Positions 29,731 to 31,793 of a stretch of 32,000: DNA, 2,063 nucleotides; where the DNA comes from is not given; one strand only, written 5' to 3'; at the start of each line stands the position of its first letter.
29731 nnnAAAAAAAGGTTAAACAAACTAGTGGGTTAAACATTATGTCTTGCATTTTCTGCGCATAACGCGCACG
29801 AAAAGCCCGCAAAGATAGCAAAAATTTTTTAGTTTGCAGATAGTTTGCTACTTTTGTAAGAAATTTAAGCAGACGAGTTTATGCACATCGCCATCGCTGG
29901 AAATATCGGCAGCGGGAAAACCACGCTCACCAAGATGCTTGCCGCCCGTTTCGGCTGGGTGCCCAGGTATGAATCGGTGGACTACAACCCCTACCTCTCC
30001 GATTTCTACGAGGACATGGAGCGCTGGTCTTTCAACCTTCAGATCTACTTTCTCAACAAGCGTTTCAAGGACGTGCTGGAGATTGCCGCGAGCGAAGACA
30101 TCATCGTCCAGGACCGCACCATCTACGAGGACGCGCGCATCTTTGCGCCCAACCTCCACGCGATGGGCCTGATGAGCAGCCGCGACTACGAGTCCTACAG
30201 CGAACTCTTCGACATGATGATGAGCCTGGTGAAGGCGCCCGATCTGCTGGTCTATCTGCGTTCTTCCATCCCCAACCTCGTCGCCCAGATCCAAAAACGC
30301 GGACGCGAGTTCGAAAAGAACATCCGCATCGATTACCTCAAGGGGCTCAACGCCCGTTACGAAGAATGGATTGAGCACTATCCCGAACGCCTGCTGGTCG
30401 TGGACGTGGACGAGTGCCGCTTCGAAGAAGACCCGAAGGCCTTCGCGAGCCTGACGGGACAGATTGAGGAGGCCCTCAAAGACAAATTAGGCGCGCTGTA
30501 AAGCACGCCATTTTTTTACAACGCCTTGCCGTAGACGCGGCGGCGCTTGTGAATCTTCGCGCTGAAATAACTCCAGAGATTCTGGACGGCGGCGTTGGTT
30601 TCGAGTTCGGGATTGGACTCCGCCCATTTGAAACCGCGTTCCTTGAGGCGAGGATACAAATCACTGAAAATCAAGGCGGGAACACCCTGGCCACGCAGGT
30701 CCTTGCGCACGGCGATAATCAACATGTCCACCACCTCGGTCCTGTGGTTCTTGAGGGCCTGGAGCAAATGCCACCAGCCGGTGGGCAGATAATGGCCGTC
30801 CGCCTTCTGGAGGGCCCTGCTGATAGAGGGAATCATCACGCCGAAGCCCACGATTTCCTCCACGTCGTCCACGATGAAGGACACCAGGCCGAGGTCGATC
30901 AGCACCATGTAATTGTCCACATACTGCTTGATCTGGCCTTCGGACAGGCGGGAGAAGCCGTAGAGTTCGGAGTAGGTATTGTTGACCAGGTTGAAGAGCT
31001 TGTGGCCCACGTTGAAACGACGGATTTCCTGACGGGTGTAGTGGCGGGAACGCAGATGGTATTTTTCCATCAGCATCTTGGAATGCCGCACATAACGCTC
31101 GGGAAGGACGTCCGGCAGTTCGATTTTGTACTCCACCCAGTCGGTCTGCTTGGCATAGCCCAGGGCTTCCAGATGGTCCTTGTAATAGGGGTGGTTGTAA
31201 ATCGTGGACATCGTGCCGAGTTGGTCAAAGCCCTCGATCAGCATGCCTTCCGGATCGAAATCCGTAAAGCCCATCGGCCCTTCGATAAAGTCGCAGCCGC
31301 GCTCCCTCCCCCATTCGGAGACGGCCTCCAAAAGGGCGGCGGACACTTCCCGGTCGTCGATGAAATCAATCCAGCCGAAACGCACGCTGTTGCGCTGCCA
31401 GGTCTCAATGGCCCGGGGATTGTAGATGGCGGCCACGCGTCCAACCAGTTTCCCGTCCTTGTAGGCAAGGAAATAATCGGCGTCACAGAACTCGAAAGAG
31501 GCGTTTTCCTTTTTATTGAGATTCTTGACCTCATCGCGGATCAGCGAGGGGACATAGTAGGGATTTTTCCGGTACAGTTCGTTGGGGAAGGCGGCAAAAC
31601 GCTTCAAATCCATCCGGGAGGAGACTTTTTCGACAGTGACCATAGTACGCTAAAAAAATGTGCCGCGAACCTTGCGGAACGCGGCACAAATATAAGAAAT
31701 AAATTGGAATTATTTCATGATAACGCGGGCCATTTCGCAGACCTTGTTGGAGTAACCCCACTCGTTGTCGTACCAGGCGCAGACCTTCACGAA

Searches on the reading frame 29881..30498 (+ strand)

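Call 86: search_protein_families(library=pfam, proteins=[window:29881-30498:+], max_evalue=0.0001)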
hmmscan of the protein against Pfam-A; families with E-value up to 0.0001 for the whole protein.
window:29881-30498:+ (206 aa): 2 families
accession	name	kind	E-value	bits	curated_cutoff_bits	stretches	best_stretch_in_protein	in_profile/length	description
PF01712.25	dNK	-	3e-56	190.9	27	1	3-198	1-201/203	Deoxynucleoside kinase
PF02223.23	Thymidylate_kin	-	9.1e-06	25.9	27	0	97-177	89-175/185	Thymidylate kinase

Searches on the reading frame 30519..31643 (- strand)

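Call 86: search_protein_families(library=pfam, proteins=[window:30519-31643:-], max_evalue=0.0001)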
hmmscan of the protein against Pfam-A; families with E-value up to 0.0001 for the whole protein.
window:30519-31643:- (375 aa): 1 family
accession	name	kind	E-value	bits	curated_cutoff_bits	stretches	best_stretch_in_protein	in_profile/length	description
PF00583.31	Acetyltransf_1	-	7.8e-05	23.4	20.7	0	50-119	25-95/116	Acetyltransferase (GNAT) family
